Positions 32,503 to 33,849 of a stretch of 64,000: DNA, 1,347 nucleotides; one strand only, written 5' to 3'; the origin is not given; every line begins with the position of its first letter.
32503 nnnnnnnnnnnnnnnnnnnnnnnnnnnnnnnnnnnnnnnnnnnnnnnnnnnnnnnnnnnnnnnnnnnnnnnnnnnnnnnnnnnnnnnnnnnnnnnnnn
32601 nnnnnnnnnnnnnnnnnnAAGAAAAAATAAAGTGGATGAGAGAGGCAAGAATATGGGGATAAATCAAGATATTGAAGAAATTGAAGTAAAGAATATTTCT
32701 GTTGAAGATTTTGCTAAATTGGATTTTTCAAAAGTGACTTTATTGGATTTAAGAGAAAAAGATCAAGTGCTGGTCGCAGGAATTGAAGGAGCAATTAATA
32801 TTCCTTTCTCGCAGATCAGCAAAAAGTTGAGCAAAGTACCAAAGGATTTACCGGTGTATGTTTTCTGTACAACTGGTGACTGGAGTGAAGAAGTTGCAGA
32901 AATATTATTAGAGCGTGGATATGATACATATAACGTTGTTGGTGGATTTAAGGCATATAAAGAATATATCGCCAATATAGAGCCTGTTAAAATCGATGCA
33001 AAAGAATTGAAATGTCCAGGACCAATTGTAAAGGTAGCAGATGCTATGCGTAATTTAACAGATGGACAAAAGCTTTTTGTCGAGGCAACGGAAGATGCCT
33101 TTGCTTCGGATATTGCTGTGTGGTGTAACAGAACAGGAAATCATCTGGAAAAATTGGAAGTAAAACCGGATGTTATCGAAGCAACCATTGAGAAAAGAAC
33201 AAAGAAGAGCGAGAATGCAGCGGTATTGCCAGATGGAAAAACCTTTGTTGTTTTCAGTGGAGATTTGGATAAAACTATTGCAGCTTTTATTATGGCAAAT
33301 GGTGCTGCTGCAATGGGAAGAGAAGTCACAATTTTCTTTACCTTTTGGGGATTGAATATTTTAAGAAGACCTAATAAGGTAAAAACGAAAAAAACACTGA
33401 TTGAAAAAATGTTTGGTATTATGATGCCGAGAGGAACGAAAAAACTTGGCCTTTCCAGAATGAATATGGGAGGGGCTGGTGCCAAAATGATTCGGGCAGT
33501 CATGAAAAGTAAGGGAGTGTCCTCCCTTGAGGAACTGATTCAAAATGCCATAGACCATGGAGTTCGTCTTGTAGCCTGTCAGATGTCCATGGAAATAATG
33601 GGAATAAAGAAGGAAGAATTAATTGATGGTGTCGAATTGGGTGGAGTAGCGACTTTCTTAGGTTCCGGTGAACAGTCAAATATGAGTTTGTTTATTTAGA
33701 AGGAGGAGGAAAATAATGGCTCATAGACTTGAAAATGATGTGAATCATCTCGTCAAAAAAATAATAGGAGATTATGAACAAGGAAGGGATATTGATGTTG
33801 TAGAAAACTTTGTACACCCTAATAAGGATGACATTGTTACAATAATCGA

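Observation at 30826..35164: Seven-gene operon for a ubiquitin-like sulfur-carrier protein that lacks the expected sulfhydrylase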

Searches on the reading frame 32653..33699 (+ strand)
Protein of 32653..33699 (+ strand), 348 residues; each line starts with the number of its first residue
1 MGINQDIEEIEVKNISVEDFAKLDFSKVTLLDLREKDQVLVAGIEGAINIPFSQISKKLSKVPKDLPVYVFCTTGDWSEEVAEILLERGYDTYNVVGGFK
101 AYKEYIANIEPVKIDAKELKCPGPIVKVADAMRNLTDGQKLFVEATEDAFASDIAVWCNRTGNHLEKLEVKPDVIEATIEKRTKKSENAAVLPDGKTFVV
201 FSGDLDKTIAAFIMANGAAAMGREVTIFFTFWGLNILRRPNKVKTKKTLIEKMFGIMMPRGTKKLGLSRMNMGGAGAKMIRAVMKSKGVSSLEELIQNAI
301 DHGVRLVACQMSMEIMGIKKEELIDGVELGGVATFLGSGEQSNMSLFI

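Call 4: search_protein_families(library=pfam, proteins=[window:32653-33699:+], max_evalue=0.01)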
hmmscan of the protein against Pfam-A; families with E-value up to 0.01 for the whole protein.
window:32653-33699:+ (348 aa): 5 families
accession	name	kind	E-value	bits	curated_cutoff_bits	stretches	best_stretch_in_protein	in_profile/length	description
PF13686.11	DrsE_2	-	1.6e-63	213.8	25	1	196-347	4-156/156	DsrE/DsrF/DrsH-like family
PF01206.22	TusA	-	9.4e-16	57.9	28.6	1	113-181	2-70/70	Sulfurtransferase TusA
PF00581.25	Rhodanese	-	3.4e-12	47.1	22.2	1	23-104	9-101/102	Rhodanese-like domain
PF02635.20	DsrE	-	6.3e-12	46.1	22.7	1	276-336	42-104/116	DsrE/DsrF-like family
PF05587.19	Anth_Ig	-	0.0027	18.5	26.9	1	80-130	23-73/102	Anthrax receptor extracellular domain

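Call 6: search_protein_families(library=ncbifam, proteins=[window:32653-33699:+], max_evalue=0.001)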
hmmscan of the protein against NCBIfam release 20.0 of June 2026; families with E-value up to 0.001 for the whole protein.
window:32653-33699:+ (348 aa): 16 families
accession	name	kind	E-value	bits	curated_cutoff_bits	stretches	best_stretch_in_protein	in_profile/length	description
NF047629.1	SulfCarrDsrE2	equivalog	1e-28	100.5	210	1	200-348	10-159/159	sulfur carrier protein DsrE2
NF045521.1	rhoda_near_glyco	subfamily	4.3e-12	46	145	1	8-105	13-111/144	rhodanese homology domain-containing protein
NF006444.0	PRK08762.1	equivalog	1.7e-10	40.1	449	1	10-110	12-115/387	molybdopterin-synthase adenylyltransferase MoeB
NF001195.0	PRK00162.1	equivalog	1.5e-08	34.9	102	1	13-106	5-100/108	thiosulfate sulfurtransferase GlpE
NF001423.0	PRK00299.1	equivalog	5.3e-08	32.6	78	1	112-165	10-63/82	sulfurtransferase TusA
NF007627.0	PRK10287.1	equivalog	4.6e-07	30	102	1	30-101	23-96/104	thiosulfate sulfurtransferase PspE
TIGR04568.1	arch_SelU_Nterm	equivalog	1e-06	28.7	200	0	55-103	164-213/215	selenouridine synthase SelU-like subunit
TIGR02981.1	phageshock_pspE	exception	1.9e-06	28.1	126.3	1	30-101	21-94/101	thiosulfate sulfurtransferase PspE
NF008750.0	PRK11784.1-2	equivalog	3e-06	26.6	241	1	52-108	73-131/346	tRNA 2-selenouridine(34) synthase MnmH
NF005646.0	PRK07411.1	equivalog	5.8e-06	25.7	633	1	8-106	277-383/390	molybdopterin-synthase adenylyltransferase MoeB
NF005902.0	PRK07878.1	equivalog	6.3e-06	25.3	647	1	26-106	302-385/392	adenylyltransferase/sulfurtransferase MoeZ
NF041203.1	rhodanese_LYCAU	equivalog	2e-05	24.3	115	1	8-104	16-118/126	rhodanese-related (seleno)protein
TIGR03527.1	selenium_YedF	equivalog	8.7e-05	22.4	110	1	114-192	1-79/194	sulfurtransferase-like selenium metabolism protein YedF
TIGR04271.1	ThiI_C_thiazole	equivalog_domain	0.00022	21.3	70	1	7-95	7-98/101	thiazole biosynthesis protein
TIGR03167.1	tRNA_sel_U_synt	equivalog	0.00046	19.7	219.75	0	58-108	69-118/311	tRNA 2-selenouridine(34) synthase MnmH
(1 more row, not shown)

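Call 34: search_solved_structures(query=window:32653-33699:+, max_evalue=0.01)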
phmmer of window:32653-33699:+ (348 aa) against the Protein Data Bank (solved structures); distinct sequences matched with E-value up to 0.01: 21.
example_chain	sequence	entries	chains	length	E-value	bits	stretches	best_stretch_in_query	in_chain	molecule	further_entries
3pnx_A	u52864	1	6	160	6.3e-34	120.9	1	198-348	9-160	Putative sulfurtransferase dsrE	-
2qs7_A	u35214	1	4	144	1.1e-15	60.9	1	197-347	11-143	Uncharacterized protein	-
3icr_A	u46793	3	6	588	1.1e-10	44.4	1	29-103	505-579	Coenzyme A-Disulfide Reductase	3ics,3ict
3nta_A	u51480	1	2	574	7.7e-10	41.7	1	29-103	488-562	FAD-dependent pyridine nucleotide-disulphide oxidoreductase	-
4ocg_A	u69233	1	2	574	9.5e-10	41.4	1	29-103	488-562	FAD-dependent pyridine nucleotide-disulphide oxidoreductase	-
6mxv_A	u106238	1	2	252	2.8e-09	39.9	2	11-103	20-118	Rhodanese-like family protein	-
3nt6_A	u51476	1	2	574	1.9e-08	37.2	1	29-103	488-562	FAD-dependent pyridine nucleotide-disulphide oxidoreductase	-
3ntd_A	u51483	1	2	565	2.6e-08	36.7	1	29-103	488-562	FAD-dependent pyridine nucleotide-disulphide oxidoreductase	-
3gk5_A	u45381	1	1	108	8.1e-07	31.8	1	25-104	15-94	Uncharacterized rhodanese-related protein TVG0868615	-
2jtq_A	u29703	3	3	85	2.7e-06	30.1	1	31-100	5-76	Phage shock protein E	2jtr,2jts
3tp9_A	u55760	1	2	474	3.6e-06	29.7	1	26-103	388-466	BETA-LACTAMASE and RHODANESE DOMAIN PROTEIN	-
6yub_C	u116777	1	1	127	4.9e-06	29.2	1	28-105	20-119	Adenylyltransferase and sulfurtransferase uba4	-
1gmx_A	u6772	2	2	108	7.7e-06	28.6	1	18-104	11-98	THIOSULFATE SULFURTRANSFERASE GLPE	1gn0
3foj_A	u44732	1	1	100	1.5e-05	27.6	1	22-102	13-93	uncharacterized protein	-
3iwh_A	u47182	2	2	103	3.4e-05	26.5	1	23-104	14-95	Rhodanese-like domain protein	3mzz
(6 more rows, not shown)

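Call 40: find_homologous_proteins(query=window:32653-33699:+, max_evalue=1e-10)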
Query window:32653-33699:+ (348 aa): 3993 proteins with E <= 1e-10 among 7829 candidates; the best 120 are listed.
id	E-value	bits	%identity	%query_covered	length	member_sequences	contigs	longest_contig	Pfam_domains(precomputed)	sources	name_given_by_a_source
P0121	3.4e-224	761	100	100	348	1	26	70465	PF00581.26,PF02635.21,PF13686.12,PF01206.23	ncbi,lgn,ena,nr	ncbi:MAG: DsrE/DsrF/DrsH-like family protein [Lachnospiraceae bacterium]|nr:DsrE/DsrF/DrsH-like fami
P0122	8.2e-204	694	90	100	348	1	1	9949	PF00581.26,PF02635.21,PF13686.12,PF01206.23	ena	-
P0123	2.5e-203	692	90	100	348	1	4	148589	PF00581.26,PF02635.21,PF13686.12,PF01206.23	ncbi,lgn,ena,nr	ncbi:MAG: DsrE/DsrF/DrsH-like family protein [Tyzzerella sp.]|nr:DsrE/DsrF/DrsH-like family protein 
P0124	3.4e-203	692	90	100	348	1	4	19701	PF00581.26,PF02635.21,PF13686.12,PF01206.23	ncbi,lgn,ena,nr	ncbi:MAG: DsrE/DsrF/DrsH-like family protein [Lachnospiraceae bacterium]|nr:DsrE/DsrF/DrsH-like fami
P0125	7.6e-202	688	90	100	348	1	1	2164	PF00581.26,PF02635.21,PF13686.12,PF01206.23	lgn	-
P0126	3.8e-200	682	89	100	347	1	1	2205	PF00581.26,PF02635.21,PF13686.12,PF01206.23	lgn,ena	-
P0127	5.1e-199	678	88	97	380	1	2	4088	PF00581.26,PF02635.21,PF13686.12,PF01206.23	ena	-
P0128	5.9e-199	678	88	100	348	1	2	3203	PF00581.26,PF02635.21,PF13686.12,PF01206.23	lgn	-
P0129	1.8e-198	676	89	98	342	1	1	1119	PF00581.26,PF02635.21,PF13686.12,PF01206.23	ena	-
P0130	1.5e-197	673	88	100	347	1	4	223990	PF00581.26,PF02635.21,PF13686.12,PF01206.23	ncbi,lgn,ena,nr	ncbi:MAG: DsrE/DsrF/DrsH-like family protein [Clostridia bacterium]|nr:DsrE/DsrF/DrsH-like family pr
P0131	2.0e-196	670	88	99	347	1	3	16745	PF00581.26,PF02635.21,PF13686.12,PF01206.23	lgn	-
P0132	7.4e-196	668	87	100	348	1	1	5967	PF00581.26,PF02635.21,PF13686.12,PF01206.23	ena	-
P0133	8.5e-196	668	88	100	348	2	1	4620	PF00581.26,PF02635.21,PF13686.12,PF01206.23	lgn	-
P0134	2.1e-195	666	88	100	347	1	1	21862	PF00581.26,PF02635.21,PF13686.12,PF01206.23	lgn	-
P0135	2.6e-195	666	86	99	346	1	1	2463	PF00581.26,PF02635.21,PF13686.12,PF01206.23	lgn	-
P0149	4.3e-191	652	84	100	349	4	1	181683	PF00581.26,PF02635.21,PF13686.12,PF01206.23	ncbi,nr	ncbi:MAG: DsrE/DsrF/DrsH-like family protein [Clostridia bacterium]|nr:DsrE/DsrF/DrsH-like family pr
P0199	2.0e-168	578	78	97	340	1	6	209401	PF00581.26,PF02635.21,PF13686.12,PF01206.23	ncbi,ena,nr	ncbi:MAG: DsrE/DsrF/DrsH-like family protein [Oscillospiraceae bacterium]|nr:DsrE/DsrF/DrsH-like fam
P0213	1.6e-165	568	76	97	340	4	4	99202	PF00581.26,PF02635.21,PF13686.12,PF01206.23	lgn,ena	-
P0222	4.1e-164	564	75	98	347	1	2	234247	PF00581.26,PF02635.21,PF13686.12,PF01206.23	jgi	-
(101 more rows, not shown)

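Call 41: find_encoding_contigs(protein=P0149, flank=9000, max_places=1)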
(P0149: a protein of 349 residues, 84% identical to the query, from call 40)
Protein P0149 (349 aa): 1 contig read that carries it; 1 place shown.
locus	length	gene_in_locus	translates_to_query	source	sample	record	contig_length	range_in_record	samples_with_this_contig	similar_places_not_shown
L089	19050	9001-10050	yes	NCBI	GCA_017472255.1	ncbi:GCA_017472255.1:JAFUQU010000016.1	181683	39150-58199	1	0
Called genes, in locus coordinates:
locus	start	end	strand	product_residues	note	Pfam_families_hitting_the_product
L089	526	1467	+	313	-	PF21537:DUF1980_C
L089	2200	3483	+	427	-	PF01053:Cys_Met_Meta_PP, PF00155:Aminotran_1_2, PF01041:DegT_DnrJ_EryC1, PF00266:Aminotran_5 (faint)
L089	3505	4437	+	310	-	PF00291:PALP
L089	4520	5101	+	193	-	-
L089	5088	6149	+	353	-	PF04055:Radical_SAM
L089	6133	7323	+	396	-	PF00266:Aminotran_5, PF01212:Beta_elim_lyase (weak), PF01041:DegT_DnrJ_EryC1 (weak)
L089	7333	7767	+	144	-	PF01592:NifU_N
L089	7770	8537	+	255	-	PF00899:ThiF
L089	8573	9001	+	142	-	PF02082:Rrf2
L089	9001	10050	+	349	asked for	PF00581:Rhodanese, PF01206:TusA, PF13686:DrsE_2, PF02635:DsrE (weak)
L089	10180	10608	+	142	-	PF02082:Rrf2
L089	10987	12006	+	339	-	PF01547:SBP_bac_1, PF13531:SBP_bac_11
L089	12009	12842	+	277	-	PF00528:BPD_transp_1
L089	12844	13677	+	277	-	PF00528:BPD_transp_1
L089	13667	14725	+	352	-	PF00005:ABC_tran, PF13304:AAA_21 (faint)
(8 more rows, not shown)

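Call 42: find_encoding_contigs(protein=P0199, flank=9000, max_places=1)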
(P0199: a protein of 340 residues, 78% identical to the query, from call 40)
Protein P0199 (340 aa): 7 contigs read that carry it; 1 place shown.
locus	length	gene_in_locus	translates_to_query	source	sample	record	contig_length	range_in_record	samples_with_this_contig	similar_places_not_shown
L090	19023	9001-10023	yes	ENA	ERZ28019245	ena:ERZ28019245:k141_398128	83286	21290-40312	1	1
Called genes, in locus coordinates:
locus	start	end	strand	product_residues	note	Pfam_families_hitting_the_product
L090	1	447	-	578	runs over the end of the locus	PF00496:SBP_bac_5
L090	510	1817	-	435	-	PF03313:SDH_alpha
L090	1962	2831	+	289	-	PF00126:HTH_1, PF03466:LysR_substrate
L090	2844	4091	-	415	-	PF00375:SDF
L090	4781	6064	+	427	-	PF01053:Cys_Met_Meta_PP, PF00155:Aminotran_1_2, PF01041:DegT_DnrJ_EryC1, PF00266:Aminotran_5 (weak)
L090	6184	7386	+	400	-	PF01053:Cys_Met_Meta_PP, PF00155:Aminotran_1_2, PF01041:DegT_DnrJ_EryC1, PF01212:Beta_elim_lyase (weak), PF00266:Aminotran_5, PF06838:Met_gamma_lyase (weak)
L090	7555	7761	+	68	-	PF02597:ThiS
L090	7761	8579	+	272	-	PF00899:ThiF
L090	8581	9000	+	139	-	PF14464:Prok-JAB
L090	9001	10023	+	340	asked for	PF00581:Rhodanese, PF01206:TusA, PF02635:DsrE, PF13686:DrsE_2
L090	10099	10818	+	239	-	PF00899:ThiF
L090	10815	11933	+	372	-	PF00266:Aminotran_5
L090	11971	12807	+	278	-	PF01171:ATP_bind_3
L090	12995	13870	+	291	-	PF01680:SOR_SNZ, PF05690:ThiG (weak)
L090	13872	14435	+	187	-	PF01174:SNO, PF03575:Peptidase_S51 (weak), PF07685:GATase_3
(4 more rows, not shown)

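Call 59: find_encoding_contigs(protein=P0222, flank=9000, max_places=1)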
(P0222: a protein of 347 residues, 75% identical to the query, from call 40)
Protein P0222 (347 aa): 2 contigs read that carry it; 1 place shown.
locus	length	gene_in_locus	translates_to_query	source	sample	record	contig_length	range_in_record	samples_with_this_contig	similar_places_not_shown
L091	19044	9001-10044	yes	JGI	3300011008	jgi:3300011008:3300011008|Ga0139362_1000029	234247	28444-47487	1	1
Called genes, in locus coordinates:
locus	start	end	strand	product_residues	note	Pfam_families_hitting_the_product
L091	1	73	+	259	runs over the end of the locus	PF00899:ThiF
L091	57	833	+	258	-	PF06541:ABC_trans_CmpB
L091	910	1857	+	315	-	PF01497:Peripla_BP_2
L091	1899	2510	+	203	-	PF13241:NAD_binding_7, PF14824:Sirohm_synth_M (weak)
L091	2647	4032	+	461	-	PF03601:Cons_hypoth698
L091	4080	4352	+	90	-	-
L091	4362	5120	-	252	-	PF02463:SMC_N (faint), PF09818:ABC_ATPase (faint), PF13175:AAA_15 (faint), PF13476:AAA_23 (weak), PF00005:ABC_tran, PF13304:AAA_21 (weak)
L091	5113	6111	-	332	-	PF01032:FecCD, PF00950:ABC-3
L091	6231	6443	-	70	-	-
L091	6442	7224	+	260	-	PF08543:Phos_pyr_kin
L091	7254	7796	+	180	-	PF07155:ECF-ribofla_trS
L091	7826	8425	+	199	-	PF04055:Radical_SAM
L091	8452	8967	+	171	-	PF01625:PMSR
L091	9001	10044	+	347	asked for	PF00581:Rhodanese, PF01206:TusA, PF02635:DsrE, PF13686:DrsE_2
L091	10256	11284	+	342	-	PF09084:NMT1 (faint)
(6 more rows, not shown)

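Call 60: find_encoding_contigs(protein=P0213, flank=9000, max_places=1)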
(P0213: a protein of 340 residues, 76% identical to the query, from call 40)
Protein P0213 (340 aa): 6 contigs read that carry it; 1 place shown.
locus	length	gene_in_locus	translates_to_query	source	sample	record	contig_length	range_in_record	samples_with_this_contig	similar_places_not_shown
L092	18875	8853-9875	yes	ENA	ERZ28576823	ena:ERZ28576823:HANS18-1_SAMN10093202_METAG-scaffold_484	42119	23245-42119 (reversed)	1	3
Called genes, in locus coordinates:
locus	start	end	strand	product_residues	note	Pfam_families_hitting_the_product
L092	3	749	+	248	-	?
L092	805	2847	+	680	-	PF00877:NLPC_P60 (weak), PF05257:CHAP (faint)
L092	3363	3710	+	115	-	-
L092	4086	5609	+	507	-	PF00817:IMS, PF11799:IMS_C (faint)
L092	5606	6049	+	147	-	PF08863:YolD (weak)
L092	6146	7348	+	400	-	PF01053:Cys_Met_Meta_PP, PF00155:Aminotran_1_2, PF01041:DegT_DnrJ_EryC1, PF00266:Aminotran_5 (weak), PF06838:Met_gamma_lyase (weak)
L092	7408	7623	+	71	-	PF02597:ThiS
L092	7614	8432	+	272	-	PF00899:ThiF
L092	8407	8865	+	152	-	PF14464:Prok-JAB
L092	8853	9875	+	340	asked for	PF00581:Rhodanese, PF01206:TusA, PF02635:DsrE, PF13686:DrsE_2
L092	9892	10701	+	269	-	PF02540:NAD_synthase (faint), PF00764:Arginosuc_synth (faint), PF01171:ATP_bind_3 (weak), PF06508:QueC (faint)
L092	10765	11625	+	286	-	PF13478:XdhC_C, PF02625:XdhC_CoxI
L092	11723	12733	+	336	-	PF03054:tRNA_Me_trans, PF20259:tRNA_Me_trans_M, PF20258:tRNA_Me_trans_C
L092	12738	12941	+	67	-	-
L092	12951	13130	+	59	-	-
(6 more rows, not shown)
